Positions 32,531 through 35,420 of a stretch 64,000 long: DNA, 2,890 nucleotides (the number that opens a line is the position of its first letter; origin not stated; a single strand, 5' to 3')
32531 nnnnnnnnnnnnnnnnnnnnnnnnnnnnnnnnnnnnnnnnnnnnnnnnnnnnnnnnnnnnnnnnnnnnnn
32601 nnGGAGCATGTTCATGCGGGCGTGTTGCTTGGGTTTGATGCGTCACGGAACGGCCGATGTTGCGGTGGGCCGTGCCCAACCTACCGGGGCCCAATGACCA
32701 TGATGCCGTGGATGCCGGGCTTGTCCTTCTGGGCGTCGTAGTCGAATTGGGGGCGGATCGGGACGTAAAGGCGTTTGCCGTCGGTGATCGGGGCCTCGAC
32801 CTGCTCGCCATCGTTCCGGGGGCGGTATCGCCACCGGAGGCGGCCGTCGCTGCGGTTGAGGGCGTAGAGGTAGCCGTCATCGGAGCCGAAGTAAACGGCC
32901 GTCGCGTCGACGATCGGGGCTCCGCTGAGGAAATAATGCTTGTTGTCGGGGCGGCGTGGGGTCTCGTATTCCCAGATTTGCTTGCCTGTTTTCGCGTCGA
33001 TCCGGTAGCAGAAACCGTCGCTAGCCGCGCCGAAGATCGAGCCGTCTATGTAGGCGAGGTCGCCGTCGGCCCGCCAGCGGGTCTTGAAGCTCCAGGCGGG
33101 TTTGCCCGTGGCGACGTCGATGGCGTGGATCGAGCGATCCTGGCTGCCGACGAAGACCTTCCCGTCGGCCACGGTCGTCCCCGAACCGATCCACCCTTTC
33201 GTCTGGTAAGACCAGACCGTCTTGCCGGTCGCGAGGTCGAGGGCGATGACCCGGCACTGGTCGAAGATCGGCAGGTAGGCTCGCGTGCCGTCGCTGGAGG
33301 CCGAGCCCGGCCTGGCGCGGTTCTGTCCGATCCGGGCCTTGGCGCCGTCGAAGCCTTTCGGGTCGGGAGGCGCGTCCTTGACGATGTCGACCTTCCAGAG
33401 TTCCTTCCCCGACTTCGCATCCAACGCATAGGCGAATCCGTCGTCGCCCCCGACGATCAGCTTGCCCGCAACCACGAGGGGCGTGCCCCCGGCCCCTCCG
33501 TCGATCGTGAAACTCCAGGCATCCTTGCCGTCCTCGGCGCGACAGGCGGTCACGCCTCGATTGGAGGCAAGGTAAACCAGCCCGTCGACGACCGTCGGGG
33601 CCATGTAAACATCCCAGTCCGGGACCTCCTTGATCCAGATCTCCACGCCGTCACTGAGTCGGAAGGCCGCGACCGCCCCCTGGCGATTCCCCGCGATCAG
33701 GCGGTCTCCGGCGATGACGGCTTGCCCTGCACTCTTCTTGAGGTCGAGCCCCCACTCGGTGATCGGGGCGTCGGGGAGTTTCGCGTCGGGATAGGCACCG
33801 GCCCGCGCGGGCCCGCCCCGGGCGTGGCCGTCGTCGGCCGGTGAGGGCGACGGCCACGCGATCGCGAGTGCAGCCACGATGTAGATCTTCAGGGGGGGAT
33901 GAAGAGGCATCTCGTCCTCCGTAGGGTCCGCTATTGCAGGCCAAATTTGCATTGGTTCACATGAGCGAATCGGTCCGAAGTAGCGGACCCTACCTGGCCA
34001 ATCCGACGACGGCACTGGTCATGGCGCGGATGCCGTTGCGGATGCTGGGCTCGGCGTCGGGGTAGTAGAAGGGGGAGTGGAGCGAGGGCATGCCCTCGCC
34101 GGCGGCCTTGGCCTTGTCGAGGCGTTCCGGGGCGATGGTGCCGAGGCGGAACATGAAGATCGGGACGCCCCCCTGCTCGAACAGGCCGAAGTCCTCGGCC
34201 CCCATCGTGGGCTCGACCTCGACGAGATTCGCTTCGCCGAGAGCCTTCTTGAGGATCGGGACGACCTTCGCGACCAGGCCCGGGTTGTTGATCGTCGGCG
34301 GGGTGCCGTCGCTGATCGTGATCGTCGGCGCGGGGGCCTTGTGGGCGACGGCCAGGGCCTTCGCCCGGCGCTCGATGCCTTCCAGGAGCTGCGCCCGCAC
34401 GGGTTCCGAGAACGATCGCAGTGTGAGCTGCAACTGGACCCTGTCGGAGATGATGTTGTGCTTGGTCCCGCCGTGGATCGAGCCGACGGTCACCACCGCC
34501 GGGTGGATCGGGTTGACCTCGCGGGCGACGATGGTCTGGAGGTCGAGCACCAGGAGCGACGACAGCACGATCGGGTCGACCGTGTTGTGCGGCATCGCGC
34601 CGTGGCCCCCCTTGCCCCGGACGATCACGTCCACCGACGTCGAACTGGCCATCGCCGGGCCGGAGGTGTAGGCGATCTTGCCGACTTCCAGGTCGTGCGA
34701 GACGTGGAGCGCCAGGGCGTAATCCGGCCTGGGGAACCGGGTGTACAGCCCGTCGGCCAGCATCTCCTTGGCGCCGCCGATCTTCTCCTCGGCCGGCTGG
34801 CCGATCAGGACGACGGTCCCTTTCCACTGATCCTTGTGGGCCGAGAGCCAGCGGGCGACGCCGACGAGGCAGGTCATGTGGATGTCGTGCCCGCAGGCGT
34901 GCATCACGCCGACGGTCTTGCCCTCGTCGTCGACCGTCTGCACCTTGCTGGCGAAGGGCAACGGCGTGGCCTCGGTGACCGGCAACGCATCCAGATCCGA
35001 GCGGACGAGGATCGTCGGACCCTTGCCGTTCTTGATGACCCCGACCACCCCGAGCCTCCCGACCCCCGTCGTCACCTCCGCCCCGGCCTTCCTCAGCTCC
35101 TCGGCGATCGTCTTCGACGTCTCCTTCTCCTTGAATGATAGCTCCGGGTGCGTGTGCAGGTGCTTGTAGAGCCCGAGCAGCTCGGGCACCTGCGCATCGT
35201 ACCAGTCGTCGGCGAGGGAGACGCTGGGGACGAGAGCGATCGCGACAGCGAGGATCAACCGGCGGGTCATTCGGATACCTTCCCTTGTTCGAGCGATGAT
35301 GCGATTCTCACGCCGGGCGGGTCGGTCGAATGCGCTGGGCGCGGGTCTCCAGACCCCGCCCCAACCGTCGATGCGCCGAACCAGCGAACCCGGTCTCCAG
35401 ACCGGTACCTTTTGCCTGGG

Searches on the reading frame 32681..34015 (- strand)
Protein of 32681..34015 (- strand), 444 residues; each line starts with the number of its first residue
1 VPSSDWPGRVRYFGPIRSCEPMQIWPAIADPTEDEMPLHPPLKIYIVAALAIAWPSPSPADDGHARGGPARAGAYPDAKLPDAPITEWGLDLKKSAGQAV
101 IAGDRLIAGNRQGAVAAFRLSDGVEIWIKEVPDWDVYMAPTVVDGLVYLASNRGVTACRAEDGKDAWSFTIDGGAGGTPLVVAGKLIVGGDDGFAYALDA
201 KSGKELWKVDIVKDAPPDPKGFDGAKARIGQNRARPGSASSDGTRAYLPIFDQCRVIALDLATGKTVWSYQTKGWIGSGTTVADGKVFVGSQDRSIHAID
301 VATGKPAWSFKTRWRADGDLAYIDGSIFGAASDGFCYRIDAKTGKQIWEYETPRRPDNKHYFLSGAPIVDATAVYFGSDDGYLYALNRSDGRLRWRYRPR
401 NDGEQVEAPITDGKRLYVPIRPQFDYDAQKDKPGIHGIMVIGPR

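Call 9: search_protein_families(library=pfam, proteins=[window:32681-34015:-])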
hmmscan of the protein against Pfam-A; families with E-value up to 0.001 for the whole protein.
window:32681-34015:- (444 aa): 4 families
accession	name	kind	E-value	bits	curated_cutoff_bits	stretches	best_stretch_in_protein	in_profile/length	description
PF13360.13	PQQ_2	-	1.4e-41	143.1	27.6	2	255-399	4-149/233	Outer membrane protein assembly factor BamB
PF13570.13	Beta-prop_ACSF4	-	1.4e-30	107.3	133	2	255-353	72-174/329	Beta-alanine-activating enzyme, beta-propeller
PF01011.28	PQQ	-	2.4e-20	73.2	26.7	1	178-276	52-146/595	Glucose/ethanol/alcohol dehydrogenase, beta-propeller domain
PF21959.2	DUF6923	-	6.1e-05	23.4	27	1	276-345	89-163/234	Repeat of unknown function (DUF6923)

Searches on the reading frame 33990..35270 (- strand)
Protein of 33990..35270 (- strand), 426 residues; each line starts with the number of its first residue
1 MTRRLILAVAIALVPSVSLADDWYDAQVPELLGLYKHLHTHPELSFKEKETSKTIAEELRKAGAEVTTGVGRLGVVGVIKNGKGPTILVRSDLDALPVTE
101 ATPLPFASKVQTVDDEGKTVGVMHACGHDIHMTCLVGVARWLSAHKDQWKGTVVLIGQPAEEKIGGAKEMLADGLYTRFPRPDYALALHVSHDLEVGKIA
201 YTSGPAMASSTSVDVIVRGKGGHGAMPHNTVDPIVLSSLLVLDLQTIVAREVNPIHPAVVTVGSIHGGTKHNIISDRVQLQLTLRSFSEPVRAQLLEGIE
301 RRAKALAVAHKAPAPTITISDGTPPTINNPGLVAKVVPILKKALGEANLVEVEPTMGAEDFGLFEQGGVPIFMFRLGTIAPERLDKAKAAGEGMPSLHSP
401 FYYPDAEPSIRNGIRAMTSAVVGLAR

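Call 9: search_protein_families(library=pfam, proteins=[window:33990-35270:-])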
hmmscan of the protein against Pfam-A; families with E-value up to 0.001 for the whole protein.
window:33990-35270:- (426 aa): 2 families
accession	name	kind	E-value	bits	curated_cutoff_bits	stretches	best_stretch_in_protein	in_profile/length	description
PF01546.33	Peptidase_M20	-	3.9e-35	122.1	24.6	1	88-379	1-176/206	Peptidase family M20/M25/M40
PF07687.19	M20_dimer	-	9.3e-12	45.3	21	1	210-308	6-104/107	Peptidase dimerisation domain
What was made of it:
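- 33990..35270 (-): Downstream gene: M20 peptidase/amidohydrolase (426 aa), with RBS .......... Pfam PF01546 and PF07687 (call 9).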

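Call 11: find_encoding_contigs(protein=window:33990-35270:-, flank=3000, max_places=6)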
Protein window:33990-35270:- (426 aa): no gene with exactly this product is on record in the collection.

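Call 21: find_homologous_proteins(query=window:33990-35270:-, max_evalue=1e-30)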
Query window:33990-35270:- (426 aa): 8000 proteins with E <= 1e-30 among 8000 candidates; the best 120 are listed.
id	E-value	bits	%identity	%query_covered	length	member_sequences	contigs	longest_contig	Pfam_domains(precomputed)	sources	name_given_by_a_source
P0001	9.3e-279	942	100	100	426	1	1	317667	PF01546.34,PF07687.20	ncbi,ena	-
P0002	2.7e-206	703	73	99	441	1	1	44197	PF01546.34,PF07687.20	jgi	jgi:hippurate hydrolase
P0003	2.6e-205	700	75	96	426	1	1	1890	PF01546.34,PF07687.20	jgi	jgi:hippurate hydrolase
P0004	5.0e-204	696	72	96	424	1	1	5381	PF01546.34,PF07687.20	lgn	-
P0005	6.1e-204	696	73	99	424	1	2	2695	PF01546.34,PF07687.20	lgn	-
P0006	8.8e-204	695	77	95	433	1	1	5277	PF01546.34,PF07687.20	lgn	-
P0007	3.9e-203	693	74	97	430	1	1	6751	PF01546.34,PF07687.20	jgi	jgi:amidohydrolase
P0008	5.9e-203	692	72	98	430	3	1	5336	PF01546.34,PF07687.20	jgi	jgi:hippurate hydrolase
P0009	7.5e-203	692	74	95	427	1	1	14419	PF01546.34,PF07687.20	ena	-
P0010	1.7e-202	691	75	95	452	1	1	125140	PF01546.34,PF07687.20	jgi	jgi:amidohydrolase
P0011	2.9e-202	690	76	95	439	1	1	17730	PF01546.34,PF07687.20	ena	-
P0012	8.9e-202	688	74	95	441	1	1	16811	PF01546.34,PF07687.20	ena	-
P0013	1.4e-201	688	74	99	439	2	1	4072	PF01546.34,PF07687.20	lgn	-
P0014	1.5e-201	688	73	99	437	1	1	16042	PF01546.34,PF07687.20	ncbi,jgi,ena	jgi:hippurate hydrolase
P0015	2.2e-201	687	74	95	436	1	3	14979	PF01546.34,PF07687.20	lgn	-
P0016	2.3e-201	687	75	95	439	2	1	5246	PF01546.34,PF07687.20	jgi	jgi:amidohydrolase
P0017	7.0e-201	686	73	99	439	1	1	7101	PF01546.34,PF07687.20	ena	-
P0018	9.3e-201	685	72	100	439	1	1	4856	PF01546.34,PF07687.20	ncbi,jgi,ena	jgi:hippurate hydrolase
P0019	9.9e-201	685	73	99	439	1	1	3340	PF01546.34,PF07687.20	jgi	jgi:amidohydrolase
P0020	1.0e-200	685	74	99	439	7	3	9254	PF01546.34,PF07687.20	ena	-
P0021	3.4e-200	683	73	95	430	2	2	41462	PF01546.34,PF07687.20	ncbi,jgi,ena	-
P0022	6.0e-200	682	74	95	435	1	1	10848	PF01546.34,PF07687.20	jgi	jgi:amidohydrolase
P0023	8.5e-200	682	75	95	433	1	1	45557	PF01546.34,PF07687.20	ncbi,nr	ncbi:MAG: amidohydrolase [Isosphaeraceae bacterium]|nr:amidohydrolase [Isosphaeraceae bacterium]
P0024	9.5e-200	682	72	98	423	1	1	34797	PF01546.34,PF07687.20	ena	-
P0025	1.0e-199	682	72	99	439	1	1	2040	PF01546.34,PF07687.20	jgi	jgi:amidohydrolase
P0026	1.1e-199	682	74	94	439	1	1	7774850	PF01546.34,PF07687.20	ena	-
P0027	1.3e-199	681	73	95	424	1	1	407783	PF01546.34,PF07687.20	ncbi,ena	-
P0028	1.5e-199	681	72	97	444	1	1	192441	PF01546.34,PF07687.20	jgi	jgi:hippurate hydrolase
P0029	1.7e-199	681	70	99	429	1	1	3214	PF01546.34,PF07687.20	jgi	jgi:hippurate hydrolase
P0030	2.2e-199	681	73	99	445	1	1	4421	PF01546.34,PF07687.20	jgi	jgi:amidohydrolase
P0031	3.5e-199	680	72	95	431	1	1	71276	PF01546.34,PF07687.20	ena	-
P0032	5.5e-199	679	76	92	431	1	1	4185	PF01546.34,PF07687.20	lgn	-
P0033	5.5e-199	679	72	99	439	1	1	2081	PF01546.34,PF07687.20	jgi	jgi:amidohydrolase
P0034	6.0e-199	679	73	95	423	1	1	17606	PF01546.34,PF07687.20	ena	-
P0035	8.1e-199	679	70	98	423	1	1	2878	PF01546.34,PF07687.20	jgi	jgi:amidohydrolase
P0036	8.4e-199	679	73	99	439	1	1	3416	PF01546.34,PF07687.20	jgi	jgi:amidohydrolase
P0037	9.5e-199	678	74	95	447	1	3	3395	PF01546.34,PF07687.20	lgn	-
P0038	9.9e-199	678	72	98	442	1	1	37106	PF01546.34,PF07687.20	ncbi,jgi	-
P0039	1.3e-198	678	73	95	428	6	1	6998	PF01546.34,PF07687.20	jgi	jgi:amidohydrolase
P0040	1.3e-198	678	74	95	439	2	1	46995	PF01546.34,PF07687.20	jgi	jgi:amidohydrolase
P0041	1.6e-198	678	73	99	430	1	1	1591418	PF01546.34,PF07687.20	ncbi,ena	-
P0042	2.0e-198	677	73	95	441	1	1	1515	PF01546.34,PF07687.20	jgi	jgi:amidohydrolase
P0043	3.1e-198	677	74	95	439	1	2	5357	PF01546.34,PF07687.20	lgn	-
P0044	3.8e-198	676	72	99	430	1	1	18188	PF01546.34,PF07687.20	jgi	-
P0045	5.3e-198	676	73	95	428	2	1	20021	PF01546.34,PF07687.20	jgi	jgi:amidohydrolase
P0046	5.3e-198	676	71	99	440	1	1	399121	PF01546.34,PF07687.20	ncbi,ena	-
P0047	5.5e-198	676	72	95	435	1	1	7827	PF01546.34,PF07687.20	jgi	jgi:amidohydrolase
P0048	8.6e-198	675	72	99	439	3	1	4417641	PF01546.34,PF07687.20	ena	-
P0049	9.9e-198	675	71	99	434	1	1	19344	PF01546.34,PF07687.20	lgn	-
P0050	1.2e-197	675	73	96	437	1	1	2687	PF01546.34,PF07687.20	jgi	jgi:hippurate hydrolase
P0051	1.6e-197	674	72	99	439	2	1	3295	PF01546.34,PF07687.20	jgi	jgi:amidohydrolase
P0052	1.6e-197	674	74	95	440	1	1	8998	PF01546.34,PF07687.20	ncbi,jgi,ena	ncbi:MAG TPA: amidohydrolase [Isosphaeraceae bacterium]|jgi:hippurate hydrolase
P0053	2.1e-197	674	73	95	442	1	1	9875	PF01546.34,PF07687.20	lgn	-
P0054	2.3e-197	674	70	98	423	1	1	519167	PF01546.34,PF07687.20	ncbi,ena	-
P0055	2.5e-197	674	72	99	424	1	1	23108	PF01546.34,PF07687.20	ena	-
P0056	3.9e-197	673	74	95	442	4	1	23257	PF01546.34,PF07687.20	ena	-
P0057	4.4e-197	673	72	95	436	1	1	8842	PF01546.34,PF07687.20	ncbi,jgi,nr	ncbi:MAG TPA: amidohydrolase [Isosphaeraceae bacterium]|jgi:hippurate hydrolase|nr:amidohydrolase [I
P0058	6.8e-197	672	71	99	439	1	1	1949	PF01546.34,PF07687.20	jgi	jgi:amidohydrolase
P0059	6.8e-197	672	72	99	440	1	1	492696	PF01546.34,PF07687.20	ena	-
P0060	8.6e-197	672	71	99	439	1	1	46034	PF01546.34,PF07687.20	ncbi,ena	-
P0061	1.1e-196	672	70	99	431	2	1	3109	PF01546.34,PF07687.20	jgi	jgi:hippurate hydrolase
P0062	1.2e-196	672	70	98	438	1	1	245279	PF01546.34,PF07687.20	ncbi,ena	-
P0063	1.3e-196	671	71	99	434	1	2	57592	PF01546.34,PF07687.20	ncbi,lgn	-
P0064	1.6e-196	671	69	99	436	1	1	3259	PF01546.34,PF07687.20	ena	-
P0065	1.9e-196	671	73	99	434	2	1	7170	PF01546.34,PF07687.20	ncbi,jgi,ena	jgi:hippurate hydrolase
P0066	1.9e-196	671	71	99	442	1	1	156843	PF01546.34,PF07687.20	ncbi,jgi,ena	-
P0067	1.9e-196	671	71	99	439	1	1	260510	PF01546.34,PF07687.20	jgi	jgi:amidohydrolase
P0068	2.1e-196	671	70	100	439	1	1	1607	PF01546.34,PF07687.20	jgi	jgi:amidohydrolase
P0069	2.3e-196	671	73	95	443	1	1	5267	PF01546.34,PF07687.20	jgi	jgi:amidohydrolase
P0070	2.7e-196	670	73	95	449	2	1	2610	PF01546.34,PF07687.20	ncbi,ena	-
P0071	2.8e-196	670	73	95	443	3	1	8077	PF01546.34,PF07687.20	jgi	-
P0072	3.1e-196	670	72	100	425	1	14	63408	PF01546.34,PF07687.20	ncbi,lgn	-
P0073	4.0e-196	670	71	99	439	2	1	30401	PF01546.34,PF07687.20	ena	-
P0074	6.6e-196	669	71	99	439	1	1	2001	PF01546.34,PF07687.20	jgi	jgi:amidohydrolase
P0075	7.8e-196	669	74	96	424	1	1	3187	PF01546.34,PF07687.20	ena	-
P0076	1.0e-195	668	72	96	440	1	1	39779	PF01546.34,PF07687.20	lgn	-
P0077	1.2e-195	668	75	95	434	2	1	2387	PF01546.34,PF07687.20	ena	-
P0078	1.4e-195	668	70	99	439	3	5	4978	PF01546.34,PF07687.20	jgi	jgi:amidohydrolase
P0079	2.4e-195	667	72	95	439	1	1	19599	PF01546.34,PF07687.20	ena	-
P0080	2.7e-195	667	74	93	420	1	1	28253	PF01546.34,PF07687.20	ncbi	-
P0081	3.1e-195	667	74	95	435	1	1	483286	PF01546.34,PF07687.20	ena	-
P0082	4.2e-195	666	70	100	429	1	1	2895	PF01546.34,PF07687.20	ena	-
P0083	4.3e-195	666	70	99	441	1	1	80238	PF01546.34,PF07687.20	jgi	jgi:amidohydrolase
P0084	5.3e-195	666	72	95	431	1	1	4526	PF01546.34,PF07687.20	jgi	jgi:hippurate hydrolase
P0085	6.6e-195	666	74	95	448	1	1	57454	PF01546.34,PF07687.20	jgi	jgi:hippurate hydrolase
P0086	7.8e-195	666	71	98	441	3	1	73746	PF01546.34,PF07687.20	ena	-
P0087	8.3e-195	665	70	99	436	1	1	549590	PF01546.34,PF07687.20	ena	-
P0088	8.5e-195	665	72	96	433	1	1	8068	PF01546.34,PF07687.20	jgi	jgi:hippurate hydrolase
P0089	1.1e-194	665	71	98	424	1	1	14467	PF01546.34,PF07687.20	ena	-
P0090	1.1e-194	665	74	95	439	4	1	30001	PF01546.34,PF07687.20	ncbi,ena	-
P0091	1.2e-194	665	68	98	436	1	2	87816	PF01546.34,PF07687.20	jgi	jgi:amidohydrolase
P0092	1.4e-194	665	69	98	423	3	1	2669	PF01546.34,PF07687.20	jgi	jgi:hippurate hydrolase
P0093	1.6e-194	665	72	96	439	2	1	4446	PF01546.34,PF07687.20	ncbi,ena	-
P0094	2.3e-194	664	71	99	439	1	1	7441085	PF01546.34,PF07687.20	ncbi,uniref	ncbi:M20 metallopeptidase family protein [Tundrisphaera lichenicola]|uniref:M20 metallopeptidase fam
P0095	2.7e-194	664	72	99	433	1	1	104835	PF01546.34,PF07687.20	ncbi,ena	-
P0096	3.0e-194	664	71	99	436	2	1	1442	PF01546.34,PF07687.20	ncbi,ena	-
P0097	5.3e-194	663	71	100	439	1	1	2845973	PF01546.34,PF07687.20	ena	-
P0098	5.7e-194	663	72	95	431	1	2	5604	PF01546.34,PF07687.20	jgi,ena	jgi:hippurate hydrolase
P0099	6.6e-194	663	72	95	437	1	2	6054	PF01546.34,PF07687.20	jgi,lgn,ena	-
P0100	8.6e-194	662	70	99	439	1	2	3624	PF01546.34,PF07687.20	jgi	jgi:amidohydrolase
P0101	9.0e-194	662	71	95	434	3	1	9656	PF01546.34,PF07687.20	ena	-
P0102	1.1e-193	662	72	95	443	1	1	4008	PF01546.34,PF07687.20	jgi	jgi:amidohydrolase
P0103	1.2e-193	662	73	95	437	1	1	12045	PF01546.34,PF07687.20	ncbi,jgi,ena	-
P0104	1.2e-193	662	72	95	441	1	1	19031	PF01546.34,PF07687.20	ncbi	-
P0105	2.2e-193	661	72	95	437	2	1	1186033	PF01546.34,PF07687.20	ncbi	-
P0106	2.5e-193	661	69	99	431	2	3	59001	PF01546.34,PF07687.20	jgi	jgi:hippurate hydrolase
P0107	2.6e-193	661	72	95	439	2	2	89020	PF01546.34,PF07687.20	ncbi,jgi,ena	-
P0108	3.3e-193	660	73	95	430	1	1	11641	PF01546.34,PF07687.20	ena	-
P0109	4.0e-193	660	70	99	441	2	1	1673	PF01546.34,PF07687.20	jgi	-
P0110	5.1e-193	660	70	97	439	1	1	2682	PF01546.34,PF07687.20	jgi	jgi:amidohydrolase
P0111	5.4e-193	660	71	99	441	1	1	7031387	PF01546.34,PF07687.20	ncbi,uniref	ncbi:amidohydrolase [Tundrisphaera sp. TA3]|uniref:amidohydrolase n=1 Tax=Tundrisphaera sp. TA3 TaxI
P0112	6.7e-193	659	72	95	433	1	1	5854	PF01546.34,PF07687.20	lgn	-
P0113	7.9e-193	659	72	95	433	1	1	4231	PF01546.34,PF07687.20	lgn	-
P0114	1.1e-192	658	70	99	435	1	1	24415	PF01546.34,PF07687.20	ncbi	-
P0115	1.7e-192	658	70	99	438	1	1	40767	PF01546.34,PF07687.20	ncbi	-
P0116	3.7e-192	657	67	100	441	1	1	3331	PF01546.34,PF07687.20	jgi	jgi:amidohydrolase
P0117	5.5e-192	656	71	100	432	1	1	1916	PF01546.34,PF07687.20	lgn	-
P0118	6.5e-192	656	71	95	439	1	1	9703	PF01546.34,PF07687.20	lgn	-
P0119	7.6e-192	656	72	95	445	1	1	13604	PF01546.34,PF07687.20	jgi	jgi:hippurate hydrolase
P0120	8.8e-192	656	70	99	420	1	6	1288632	PF01546.34,PF07687.20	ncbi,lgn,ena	-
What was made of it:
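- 33990..35270 (-): A 100%-identical database protein of 426 aa, P0001 (call 21).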

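Call 22: find_encoding_contigs(protein=P0094, flank=4000, max_places=2)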
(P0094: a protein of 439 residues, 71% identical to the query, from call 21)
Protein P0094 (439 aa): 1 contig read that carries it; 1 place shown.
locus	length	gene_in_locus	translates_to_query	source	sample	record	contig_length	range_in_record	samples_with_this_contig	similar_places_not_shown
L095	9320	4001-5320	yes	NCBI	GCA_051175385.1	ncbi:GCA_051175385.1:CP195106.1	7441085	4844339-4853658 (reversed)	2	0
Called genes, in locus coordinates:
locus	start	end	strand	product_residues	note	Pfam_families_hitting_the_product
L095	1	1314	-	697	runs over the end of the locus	PF00795:CN_hydrolase, PF02540:NAD_synthase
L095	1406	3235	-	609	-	-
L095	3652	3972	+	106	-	PF00515:TPR_1 (faint), PF07719:TPR_2 (faint), PF13414:TPR_11 (faint), PF13431:TPR_17 (faint), PF13181:TPR_8 (faint), PF14559:TPR_19 (weak)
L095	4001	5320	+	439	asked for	PF01546:Peptidase_M20, PF07687:M20_dimer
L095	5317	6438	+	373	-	PF01168:Ala_racemase_N, PF14031:D-ser_dehydrat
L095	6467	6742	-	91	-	-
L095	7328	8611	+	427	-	PF13546:DDE_5, PF01609:DDE_Tnp_1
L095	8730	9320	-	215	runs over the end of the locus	PF00072:Response_reg, PF00196:GerE, PF08281:Sigma70_r4_2 (weak), PF13384:HTH_23 (weak), PF13518:HTH_28 (weak)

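Call 23: find_encoding_contigs(protein=P0002, flank=4000, max_places=2)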
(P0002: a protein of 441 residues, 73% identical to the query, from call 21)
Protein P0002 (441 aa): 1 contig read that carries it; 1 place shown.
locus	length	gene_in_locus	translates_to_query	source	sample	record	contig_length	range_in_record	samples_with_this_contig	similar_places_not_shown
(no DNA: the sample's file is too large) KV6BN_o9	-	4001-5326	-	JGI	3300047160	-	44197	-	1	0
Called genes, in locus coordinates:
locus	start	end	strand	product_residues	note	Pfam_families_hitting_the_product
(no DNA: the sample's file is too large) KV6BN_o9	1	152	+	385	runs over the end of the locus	PF00149:Metallophos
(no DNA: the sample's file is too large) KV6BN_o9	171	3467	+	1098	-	PF02463:SMC_N (faint), PF13476:AAA_23 (weak)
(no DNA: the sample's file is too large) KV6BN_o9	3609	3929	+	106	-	PF00515:TPR_1 (faint), PF07719:TPR_2 (faint), PF13428:TPR_14 (faint), PF13414:TPR_11 (faint), PF13431:TPR_17 (faint), PF13181:TPR_8 (faint), PF14559:TPR_19 (faint)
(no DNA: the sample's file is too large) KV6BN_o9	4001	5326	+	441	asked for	PF01546:Peptidase_M20, PF07687:M20_dimer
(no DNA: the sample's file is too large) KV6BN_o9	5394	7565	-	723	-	PF13453:Zn_ribbon_TFIIB, PF01435:Peptidase_M48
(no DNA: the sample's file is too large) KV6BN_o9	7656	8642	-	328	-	PF00795:CN_hydrolase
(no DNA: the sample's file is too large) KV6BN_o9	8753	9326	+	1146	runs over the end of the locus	-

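Call 24: find_encoding_contigs(protein=P0026, flank=4000, max_places=2)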
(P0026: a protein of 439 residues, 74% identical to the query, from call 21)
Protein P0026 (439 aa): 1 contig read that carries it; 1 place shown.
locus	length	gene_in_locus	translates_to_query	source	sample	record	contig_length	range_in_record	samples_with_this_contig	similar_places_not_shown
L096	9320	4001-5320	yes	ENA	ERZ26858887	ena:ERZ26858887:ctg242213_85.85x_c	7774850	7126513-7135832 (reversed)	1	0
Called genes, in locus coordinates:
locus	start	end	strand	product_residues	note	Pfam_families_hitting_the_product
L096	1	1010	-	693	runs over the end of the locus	PF00795:CN_hydrolase, PF02540:NAD_synthase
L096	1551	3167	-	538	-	-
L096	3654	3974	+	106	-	PF07719:TPR_2 (faint), PF13414:TPR_11 (faint), PF13431:TPR_17 (faint)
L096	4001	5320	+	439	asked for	PF01546:Peptidase_M20, PF07687:M20_dimer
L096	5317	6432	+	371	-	PF01168:Ala_racemase_N, PF14031:D-ser_dehydrat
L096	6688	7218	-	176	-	-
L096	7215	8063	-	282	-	PF01261:AP_endonuc_2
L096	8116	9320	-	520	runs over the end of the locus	PF00587:tRNA-synt_2b, PF03129:HGTP_anticodon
